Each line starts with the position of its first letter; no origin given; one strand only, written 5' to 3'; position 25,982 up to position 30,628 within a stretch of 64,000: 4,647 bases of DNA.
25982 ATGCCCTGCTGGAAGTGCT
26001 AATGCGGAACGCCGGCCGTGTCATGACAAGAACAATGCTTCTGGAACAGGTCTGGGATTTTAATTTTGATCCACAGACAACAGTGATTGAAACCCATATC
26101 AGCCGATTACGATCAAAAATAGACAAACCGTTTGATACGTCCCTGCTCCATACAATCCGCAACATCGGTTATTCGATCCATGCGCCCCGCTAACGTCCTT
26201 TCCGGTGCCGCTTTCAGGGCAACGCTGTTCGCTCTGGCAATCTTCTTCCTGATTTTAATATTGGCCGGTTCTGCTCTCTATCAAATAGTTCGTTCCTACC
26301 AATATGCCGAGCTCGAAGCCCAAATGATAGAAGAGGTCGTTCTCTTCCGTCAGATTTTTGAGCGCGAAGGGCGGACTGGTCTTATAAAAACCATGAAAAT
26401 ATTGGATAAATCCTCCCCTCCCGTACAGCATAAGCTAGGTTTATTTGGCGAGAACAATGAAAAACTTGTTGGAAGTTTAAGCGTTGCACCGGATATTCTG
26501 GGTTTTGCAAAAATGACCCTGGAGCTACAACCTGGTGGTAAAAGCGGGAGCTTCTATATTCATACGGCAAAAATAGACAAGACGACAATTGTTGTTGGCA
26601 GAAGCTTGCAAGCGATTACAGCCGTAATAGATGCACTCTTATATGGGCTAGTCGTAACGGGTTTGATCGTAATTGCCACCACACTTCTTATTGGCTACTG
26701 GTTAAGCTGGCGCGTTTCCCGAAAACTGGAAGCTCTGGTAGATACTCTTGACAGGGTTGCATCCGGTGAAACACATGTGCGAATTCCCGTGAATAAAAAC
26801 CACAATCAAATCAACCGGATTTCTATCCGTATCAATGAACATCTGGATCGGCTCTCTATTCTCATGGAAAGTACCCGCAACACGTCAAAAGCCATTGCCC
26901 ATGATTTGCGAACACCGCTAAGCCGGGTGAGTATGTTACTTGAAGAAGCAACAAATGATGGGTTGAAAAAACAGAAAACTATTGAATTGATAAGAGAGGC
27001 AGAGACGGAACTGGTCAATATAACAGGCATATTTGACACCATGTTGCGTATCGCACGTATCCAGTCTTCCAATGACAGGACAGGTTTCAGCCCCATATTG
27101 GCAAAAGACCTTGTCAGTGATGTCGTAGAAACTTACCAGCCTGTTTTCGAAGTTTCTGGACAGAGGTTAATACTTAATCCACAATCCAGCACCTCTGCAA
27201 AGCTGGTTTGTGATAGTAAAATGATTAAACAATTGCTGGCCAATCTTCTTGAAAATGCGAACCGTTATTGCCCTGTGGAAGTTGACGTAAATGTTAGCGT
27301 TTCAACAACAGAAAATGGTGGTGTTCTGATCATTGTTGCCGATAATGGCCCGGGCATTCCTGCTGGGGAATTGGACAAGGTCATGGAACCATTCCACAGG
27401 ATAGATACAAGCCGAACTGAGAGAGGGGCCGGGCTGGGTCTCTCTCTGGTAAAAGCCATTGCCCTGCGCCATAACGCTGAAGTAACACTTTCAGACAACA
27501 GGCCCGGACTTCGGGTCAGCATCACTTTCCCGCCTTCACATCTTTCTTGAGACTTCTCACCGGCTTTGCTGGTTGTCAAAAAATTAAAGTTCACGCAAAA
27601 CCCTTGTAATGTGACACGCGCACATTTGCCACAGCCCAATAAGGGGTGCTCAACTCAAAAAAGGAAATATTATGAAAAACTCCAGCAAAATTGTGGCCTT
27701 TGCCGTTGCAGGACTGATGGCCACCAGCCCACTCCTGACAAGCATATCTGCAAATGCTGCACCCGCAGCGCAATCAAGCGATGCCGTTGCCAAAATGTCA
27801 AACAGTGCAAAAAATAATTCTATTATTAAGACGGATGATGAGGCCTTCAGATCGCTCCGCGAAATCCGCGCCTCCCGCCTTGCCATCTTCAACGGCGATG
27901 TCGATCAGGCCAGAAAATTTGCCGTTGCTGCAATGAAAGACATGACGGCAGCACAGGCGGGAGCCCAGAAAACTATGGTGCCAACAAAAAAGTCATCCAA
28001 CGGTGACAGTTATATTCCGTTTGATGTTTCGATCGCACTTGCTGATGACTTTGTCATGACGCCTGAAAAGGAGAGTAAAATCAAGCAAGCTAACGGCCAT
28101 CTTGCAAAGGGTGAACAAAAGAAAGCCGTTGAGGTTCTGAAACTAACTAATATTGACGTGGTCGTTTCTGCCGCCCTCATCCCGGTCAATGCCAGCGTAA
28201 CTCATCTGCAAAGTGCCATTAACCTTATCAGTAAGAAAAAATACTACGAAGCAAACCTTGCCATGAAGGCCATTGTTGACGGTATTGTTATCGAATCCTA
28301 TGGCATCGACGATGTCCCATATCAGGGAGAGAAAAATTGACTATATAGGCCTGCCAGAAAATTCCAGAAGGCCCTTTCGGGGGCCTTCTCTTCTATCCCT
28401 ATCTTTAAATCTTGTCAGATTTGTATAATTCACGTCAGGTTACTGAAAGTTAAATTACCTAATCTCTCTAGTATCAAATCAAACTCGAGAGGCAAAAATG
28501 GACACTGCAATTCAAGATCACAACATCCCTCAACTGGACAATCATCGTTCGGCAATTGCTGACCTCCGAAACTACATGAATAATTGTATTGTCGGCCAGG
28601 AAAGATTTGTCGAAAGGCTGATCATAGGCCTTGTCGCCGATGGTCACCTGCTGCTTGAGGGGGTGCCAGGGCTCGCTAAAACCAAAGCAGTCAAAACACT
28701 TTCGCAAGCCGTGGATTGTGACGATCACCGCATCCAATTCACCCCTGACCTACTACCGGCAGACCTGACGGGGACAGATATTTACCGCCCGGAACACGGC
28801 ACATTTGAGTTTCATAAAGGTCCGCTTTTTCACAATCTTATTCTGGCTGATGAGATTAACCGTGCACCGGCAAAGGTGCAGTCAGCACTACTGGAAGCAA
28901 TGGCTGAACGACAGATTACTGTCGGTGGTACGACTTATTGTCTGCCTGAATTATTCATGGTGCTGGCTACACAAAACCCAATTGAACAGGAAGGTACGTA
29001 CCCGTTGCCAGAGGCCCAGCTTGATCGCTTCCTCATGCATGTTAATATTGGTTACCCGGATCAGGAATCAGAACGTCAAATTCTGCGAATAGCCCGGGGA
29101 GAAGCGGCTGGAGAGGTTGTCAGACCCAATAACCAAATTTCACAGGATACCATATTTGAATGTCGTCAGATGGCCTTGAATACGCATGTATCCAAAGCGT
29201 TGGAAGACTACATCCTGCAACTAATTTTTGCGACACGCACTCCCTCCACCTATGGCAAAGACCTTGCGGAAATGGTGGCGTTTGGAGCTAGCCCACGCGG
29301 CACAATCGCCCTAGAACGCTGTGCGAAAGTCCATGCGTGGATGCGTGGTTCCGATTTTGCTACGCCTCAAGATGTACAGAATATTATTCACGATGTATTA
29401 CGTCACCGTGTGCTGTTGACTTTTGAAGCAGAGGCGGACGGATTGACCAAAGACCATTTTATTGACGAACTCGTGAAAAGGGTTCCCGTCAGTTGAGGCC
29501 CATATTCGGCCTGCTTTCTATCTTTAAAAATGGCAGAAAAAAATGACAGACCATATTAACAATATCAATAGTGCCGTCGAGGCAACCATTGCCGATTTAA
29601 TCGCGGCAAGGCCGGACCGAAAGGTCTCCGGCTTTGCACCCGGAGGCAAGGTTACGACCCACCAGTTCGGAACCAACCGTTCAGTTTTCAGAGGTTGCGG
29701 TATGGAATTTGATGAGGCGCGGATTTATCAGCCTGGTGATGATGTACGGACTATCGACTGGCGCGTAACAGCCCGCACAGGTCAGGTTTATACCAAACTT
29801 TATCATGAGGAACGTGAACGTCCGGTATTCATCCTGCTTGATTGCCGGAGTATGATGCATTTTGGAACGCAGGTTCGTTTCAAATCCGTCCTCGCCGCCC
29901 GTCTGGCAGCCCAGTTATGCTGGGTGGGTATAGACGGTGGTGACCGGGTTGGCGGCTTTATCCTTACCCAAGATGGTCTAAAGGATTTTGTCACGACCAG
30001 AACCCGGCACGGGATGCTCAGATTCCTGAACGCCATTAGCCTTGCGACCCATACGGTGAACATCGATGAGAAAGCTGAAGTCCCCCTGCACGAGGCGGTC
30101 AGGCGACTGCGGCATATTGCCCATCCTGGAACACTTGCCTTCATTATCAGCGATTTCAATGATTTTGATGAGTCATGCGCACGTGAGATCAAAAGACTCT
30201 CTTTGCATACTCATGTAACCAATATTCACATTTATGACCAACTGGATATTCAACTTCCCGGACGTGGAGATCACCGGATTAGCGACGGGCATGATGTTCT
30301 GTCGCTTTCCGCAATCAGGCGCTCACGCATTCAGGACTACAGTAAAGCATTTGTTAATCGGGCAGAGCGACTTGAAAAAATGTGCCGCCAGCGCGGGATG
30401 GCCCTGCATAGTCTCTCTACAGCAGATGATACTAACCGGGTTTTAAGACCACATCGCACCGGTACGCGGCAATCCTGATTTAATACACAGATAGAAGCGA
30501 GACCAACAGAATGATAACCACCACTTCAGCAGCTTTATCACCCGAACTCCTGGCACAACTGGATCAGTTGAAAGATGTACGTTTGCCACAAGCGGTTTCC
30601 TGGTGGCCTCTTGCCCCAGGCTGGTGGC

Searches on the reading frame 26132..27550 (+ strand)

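Call 56: search_protein_families(library=pfam, proteins=[window:26132-27550:+], max_evalue=0.00001)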
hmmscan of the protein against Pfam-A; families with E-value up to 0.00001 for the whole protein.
window:26132-27550:+ (472 aa): 2 families
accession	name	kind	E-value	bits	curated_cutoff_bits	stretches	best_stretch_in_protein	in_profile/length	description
PF02518.31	HATPase_c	-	3.8e-22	79.3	26.4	1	361-468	2-109/111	Histidine kinase-, DNA gyrase B-, and HSP90-like ATPase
PF00512.31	HisKA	-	1e-06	29.1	26.9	1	253-312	7-65/66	His Kinase A (phospho-acceptor) domain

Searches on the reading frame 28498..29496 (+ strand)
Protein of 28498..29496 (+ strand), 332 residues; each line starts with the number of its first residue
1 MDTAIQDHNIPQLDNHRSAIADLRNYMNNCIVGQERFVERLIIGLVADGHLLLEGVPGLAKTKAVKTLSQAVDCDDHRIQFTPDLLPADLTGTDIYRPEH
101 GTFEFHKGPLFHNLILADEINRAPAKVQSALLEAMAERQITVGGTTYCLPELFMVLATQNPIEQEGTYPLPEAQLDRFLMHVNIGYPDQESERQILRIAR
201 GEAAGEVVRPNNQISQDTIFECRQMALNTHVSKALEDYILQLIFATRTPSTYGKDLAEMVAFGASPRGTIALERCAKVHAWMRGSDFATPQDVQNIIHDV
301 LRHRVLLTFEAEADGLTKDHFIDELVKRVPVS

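Call 56: search_protein_families(library=pfam, proteins=[window:28498-29496:+], max_evalue=0.00001)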
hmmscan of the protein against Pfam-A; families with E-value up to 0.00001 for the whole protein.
window:28498-29496:+ (332 aa): 4 families
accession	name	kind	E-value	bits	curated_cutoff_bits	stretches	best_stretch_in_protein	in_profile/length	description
PF07726.17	AAA_3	-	3.5e-64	215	27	1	50-180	1-131/131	ATPase family associated with various cellular activities (AAA)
PF17863.7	AAA_lid_2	-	8.6e-20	70.7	22.7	1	258-324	7-73/74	AAA lid domain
PF20030.5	bpMoxR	-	1.1e-18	67.5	27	1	22-217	5-198/205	MoxR domain in the MoxR-vWA-beta-propeller ternary systems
PF07728.20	AAA_5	-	5.1e-14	52.9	22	1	50-178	1-139/139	AAA domain (dynein-related subfamily)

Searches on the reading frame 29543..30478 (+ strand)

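Call 56: search_protein_families(library=pfam, proteins=[window:29543-30478:+], max_evalue=0.00001)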
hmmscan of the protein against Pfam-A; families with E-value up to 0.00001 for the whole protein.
window:29543-30478:+ (311 aa): 1 family
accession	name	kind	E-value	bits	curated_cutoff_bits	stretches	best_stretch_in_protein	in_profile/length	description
PF01882.25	DUF58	-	1.2e-36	126.4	23.4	1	58-251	1-189/216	Protein of unknown function DUF58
